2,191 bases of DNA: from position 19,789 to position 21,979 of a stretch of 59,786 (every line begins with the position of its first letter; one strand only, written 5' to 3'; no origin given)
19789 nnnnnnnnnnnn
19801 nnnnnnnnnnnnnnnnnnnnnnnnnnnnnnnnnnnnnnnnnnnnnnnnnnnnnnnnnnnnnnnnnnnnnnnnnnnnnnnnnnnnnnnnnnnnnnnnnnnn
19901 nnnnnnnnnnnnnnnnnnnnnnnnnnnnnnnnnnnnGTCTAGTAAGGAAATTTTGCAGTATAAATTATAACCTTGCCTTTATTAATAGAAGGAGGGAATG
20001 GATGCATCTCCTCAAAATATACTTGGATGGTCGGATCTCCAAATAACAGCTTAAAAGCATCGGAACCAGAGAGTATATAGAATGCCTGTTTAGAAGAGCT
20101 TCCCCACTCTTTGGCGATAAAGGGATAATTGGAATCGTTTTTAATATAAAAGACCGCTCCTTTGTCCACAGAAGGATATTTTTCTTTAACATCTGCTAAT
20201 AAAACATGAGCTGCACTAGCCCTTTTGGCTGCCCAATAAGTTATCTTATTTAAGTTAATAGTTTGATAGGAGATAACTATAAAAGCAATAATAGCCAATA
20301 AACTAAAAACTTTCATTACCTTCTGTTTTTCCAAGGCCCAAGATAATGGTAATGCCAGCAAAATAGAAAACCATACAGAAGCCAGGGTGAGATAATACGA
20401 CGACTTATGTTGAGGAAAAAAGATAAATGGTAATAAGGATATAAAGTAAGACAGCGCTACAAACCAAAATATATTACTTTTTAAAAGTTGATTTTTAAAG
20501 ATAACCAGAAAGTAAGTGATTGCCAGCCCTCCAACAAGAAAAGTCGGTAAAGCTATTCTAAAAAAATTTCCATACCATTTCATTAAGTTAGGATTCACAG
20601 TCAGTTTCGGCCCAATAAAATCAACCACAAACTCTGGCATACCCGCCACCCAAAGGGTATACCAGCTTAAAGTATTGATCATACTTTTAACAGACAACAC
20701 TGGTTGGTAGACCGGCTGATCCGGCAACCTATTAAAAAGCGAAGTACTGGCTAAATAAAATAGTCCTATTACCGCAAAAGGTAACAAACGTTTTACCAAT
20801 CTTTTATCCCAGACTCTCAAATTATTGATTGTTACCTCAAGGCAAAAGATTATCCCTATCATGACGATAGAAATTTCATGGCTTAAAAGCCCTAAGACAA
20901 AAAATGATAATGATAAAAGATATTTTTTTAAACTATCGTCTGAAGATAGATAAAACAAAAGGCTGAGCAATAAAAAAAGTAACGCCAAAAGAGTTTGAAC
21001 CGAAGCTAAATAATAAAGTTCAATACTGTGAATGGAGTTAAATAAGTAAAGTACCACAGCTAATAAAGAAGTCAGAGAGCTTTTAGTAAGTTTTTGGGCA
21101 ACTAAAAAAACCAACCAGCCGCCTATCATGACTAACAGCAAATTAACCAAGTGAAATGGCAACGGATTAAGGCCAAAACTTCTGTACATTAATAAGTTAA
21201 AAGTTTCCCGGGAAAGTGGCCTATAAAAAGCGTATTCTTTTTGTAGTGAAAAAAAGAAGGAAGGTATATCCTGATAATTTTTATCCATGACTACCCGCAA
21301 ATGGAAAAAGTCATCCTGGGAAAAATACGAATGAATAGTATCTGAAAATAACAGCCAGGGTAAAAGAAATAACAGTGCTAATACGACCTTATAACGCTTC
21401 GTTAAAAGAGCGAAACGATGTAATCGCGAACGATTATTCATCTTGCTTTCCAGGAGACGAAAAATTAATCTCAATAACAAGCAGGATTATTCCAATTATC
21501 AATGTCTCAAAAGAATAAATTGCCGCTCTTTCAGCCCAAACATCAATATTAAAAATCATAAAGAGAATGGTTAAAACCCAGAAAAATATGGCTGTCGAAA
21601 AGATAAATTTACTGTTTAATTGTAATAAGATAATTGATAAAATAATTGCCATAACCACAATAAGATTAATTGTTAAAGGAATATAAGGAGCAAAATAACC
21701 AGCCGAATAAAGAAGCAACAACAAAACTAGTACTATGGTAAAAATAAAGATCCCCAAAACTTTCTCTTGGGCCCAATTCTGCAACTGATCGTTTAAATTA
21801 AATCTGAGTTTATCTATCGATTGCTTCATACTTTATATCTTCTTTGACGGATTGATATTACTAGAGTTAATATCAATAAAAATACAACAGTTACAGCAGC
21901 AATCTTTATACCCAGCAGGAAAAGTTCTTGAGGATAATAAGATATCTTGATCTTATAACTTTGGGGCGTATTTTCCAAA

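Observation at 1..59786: Extreme concentration of GT-C-type membrane glycosyltransferases: about 20 genes from at least six families, roughly 60% of the window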

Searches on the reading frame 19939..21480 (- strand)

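Call 4: search_protein_families(library=pfam, max_evalue=0.01, proteins=[window:19939-21480:-])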
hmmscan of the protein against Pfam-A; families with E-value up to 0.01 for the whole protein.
window:19939-21480:- (513 aa): 1 family
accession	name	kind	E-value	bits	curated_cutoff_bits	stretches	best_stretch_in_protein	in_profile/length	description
PF25425.1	YfjL_N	-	0.0098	16.6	27.8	0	385-470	1-83/97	YfjL-like, N-terminal domain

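Call 10: search_protein_families(library=ncbifam, max_evalue=0.01, proteins=[window:19939-21480:-])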
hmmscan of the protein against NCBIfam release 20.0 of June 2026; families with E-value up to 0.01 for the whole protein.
window:19939-21480:- (513 aa): 0 families

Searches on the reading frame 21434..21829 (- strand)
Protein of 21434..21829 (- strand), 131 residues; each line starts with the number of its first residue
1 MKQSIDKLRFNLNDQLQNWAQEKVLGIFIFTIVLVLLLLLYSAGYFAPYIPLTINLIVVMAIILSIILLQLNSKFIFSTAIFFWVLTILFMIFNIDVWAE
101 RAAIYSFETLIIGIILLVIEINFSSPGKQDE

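Call 64: search_protein_families(library=pfam, max_evalue=0.01, proteins=[window:21434-21829:-])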
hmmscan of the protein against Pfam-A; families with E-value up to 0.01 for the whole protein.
window:21434-21829:- (131 aa): 0 families

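Call 70: search_protein_families(library=ncbifam, max_evalue=0.000001, proteins=[window:21434-21829:-])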
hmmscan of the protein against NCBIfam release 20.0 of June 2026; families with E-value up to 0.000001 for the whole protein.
window:21434-21829:- (131 aa): 0 families
